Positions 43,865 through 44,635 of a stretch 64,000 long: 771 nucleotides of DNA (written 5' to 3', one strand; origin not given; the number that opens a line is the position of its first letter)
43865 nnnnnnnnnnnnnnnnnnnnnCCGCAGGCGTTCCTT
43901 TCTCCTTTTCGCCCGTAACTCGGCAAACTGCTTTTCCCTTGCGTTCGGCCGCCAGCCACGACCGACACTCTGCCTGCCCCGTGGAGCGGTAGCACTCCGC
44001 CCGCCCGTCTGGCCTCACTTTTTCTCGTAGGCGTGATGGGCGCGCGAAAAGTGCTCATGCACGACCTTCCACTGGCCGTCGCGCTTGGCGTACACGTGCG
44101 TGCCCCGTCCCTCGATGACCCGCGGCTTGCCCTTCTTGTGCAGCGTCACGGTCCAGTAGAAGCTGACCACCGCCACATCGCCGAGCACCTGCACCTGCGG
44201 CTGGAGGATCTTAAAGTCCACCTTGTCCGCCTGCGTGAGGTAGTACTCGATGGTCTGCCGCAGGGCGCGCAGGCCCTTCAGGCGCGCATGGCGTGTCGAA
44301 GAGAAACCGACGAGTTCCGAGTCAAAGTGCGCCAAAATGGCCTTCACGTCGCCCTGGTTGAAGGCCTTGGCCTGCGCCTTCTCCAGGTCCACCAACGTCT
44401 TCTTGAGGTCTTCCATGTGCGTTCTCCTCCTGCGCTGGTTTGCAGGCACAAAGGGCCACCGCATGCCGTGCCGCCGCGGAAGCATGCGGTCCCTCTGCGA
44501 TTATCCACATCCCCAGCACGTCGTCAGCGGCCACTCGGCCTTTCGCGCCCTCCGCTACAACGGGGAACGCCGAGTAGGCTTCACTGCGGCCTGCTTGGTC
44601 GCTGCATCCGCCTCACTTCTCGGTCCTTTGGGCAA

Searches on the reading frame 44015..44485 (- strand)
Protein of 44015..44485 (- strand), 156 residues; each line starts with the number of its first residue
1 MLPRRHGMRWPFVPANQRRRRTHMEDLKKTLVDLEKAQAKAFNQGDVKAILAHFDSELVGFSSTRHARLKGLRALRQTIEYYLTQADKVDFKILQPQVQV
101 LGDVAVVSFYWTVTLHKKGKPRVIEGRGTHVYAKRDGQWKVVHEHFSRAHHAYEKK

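Call 46: search_protein_families(library=pfam, proteins=[window:44015-44485:-], max_evalue=0.00001)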
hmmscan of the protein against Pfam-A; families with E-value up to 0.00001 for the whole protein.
window:44015-44485:- (156 aa): 5 families
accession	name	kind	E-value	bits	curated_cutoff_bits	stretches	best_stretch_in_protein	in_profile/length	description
PF13474.12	SnoaL_3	-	4.7e-19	69.3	22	1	39-147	9-117/121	SnoaL-like domain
PF14534.12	DUF4440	-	4e-15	56.6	25.2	1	32-141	2-107/107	Domain of unknown function (DUF4440)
PF08332.16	CaMKII_AD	-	8.8e-15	55.4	22.1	1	30-148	4-126/128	Calcium/calmodulin dependent protein kinase II association domain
PF12680.13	SnoaL_2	-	2.6e-10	41.2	27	1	40-140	6-100/102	SnoaL-like domain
PF13577.12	SnoaL_4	-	6.2e-07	29.9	24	1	33-143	11-124/126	SnoaL-like domain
